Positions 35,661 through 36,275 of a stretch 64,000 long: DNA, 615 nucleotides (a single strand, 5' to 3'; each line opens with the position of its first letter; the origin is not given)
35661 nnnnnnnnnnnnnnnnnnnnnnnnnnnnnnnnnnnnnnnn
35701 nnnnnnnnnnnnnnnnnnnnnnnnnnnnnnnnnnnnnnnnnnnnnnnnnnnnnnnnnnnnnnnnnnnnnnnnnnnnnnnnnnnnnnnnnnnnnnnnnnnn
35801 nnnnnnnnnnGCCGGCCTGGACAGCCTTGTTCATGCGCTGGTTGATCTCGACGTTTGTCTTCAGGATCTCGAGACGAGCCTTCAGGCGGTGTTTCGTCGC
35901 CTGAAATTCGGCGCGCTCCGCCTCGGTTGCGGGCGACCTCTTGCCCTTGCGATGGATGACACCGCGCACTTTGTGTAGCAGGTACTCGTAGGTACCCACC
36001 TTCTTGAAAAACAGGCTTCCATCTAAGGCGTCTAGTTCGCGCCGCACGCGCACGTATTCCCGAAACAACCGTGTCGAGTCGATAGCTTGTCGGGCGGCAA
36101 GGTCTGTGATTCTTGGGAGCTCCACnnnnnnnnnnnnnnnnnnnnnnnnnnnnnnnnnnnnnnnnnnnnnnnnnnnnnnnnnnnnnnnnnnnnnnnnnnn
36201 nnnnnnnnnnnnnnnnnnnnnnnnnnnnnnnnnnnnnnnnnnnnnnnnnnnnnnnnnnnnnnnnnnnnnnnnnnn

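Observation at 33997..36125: Tandem nucleotidyltransferase-fold paralogs, one with and one without the catalytic acidic dyad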

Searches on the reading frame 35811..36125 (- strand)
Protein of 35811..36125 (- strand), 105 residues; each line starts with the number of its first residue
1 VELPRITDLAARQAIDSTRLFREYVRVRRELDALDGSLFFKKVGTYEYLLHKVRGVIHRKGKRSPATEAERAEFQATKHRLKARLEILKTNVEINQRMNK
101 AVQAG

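Call 33: search_protein_representatives(protein=window:35811-36125:-)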
Query: 105 residues. Proteins with E-value up to 0.001 (for the whole library): 87; up to 1e-10: 24; up to 1e-30: 3. The best 87 are listed.
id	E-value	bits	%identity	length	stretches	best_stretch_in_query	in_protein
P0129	2.4e-42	159.0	79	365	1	1-105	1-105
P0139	6.2e-35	135.3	68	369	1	1-105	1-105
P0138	5.7e-31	122.6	63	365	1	1-105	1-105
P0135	1.1e-27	112.2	61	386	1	1-105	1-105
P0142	3.5e-25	104.1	55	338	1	1-105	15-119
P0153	9.9e-25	102.7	54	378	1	2-105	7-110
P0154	1.6e-23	98.8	51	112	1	1-105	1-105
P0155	5.7e-23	97.0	54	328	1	1-105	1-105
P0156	2.1e-22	95.2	55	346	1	1-105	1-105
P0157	1.7e-21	92.3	49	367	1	4-105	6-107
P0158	2.1e-20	88.8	45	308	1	1-105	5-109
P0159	8.0e-20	87.0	47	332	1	6-105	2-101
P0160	1.0e-19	86.6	46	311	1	2-103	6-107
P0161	1.2e-19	86.4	48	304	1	1-105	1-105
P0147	3.5e-19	84.9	53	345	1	1-105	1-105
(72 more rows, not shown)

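Call 77: search_solved_structures(query=A7, max_evalue=10, show_alignments=2)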
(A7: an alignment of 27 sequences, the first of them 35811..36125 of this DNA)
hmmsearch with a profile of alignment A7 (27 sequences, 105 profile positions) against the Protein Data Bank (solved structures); distinct sequences matched with E-value up to 10: 9.
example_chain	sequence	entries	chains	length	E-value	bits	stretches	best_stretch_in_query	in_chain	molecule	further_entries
8ilt_A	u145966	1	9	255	0.011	19.2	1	36-95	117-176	Carboxylesterase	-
4c7n_B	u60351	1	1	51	0.029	17.8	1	55-95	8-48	SYNTHETIC ALPHA-HELIX, IM10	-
6v39_H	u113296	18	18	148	1.1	12.8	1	61-101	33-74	50S ribosomal protein L9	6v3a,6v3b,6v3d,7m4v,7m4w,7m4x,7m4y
1tqh_A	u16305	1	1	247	1.1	12.8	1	36-95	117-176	Carboxylesterase precursor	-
3vea_B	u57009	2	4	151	1.1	12.8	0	40-95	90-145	Macrodomain Ter protein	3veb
6ds9_A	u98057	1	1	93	1.2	12.7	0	72-94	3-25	de novo designed three helix bundle GRa3D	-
3re2_A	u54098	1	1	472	1.3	12.5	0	32-82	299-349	Predicted protein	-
9tlt_A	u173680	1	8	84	2.3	11.7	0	60-99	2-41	Sc-apCC-2-KLHL20-4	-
4ylr_A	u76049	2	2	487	4.3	10.8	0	55-101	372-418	Tubulin polyglutamylase TTLL7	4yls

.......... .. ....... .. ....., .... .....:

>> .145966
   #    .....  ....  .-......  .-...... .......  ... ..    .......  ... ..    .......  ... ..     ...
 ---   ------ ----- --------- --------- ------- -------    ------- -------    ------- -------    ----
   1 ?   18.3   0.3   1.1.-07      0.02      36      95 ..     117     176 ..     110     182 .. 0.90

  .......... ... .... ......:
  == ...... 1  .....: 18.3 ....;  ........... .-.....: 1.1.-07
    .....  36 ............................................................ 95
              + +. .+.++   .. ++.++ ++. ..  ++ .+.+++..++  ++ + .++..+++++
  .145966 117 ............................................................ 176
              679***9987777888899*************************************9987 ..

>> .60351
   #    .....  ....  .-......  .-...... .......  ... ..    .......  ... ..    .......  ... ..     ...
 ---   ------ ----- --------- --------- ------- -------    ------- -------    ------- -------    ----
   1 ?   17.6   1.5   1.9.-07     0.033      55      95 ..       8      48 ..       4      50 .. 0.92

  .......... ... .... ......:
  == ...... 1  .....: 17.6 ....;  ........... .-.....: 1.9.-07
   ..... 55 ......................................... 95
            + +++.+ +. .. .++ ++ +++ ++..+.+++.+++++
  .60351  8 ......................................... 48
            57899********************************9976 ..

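Call 79: search_protein_families(library=pfam, proteins=[window:35811-36125:-], max_evalue=10)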
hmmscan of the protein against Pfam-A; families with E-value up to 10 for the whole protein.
window:35811-36125:- (105 aa): 0 families
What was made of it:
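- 35811..36125 (-): A residues 1-105: the family-specific, strongly basic N-terminal domain (helix, three strands, long helix). No Pfam or PDB match (calls 77, 79).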
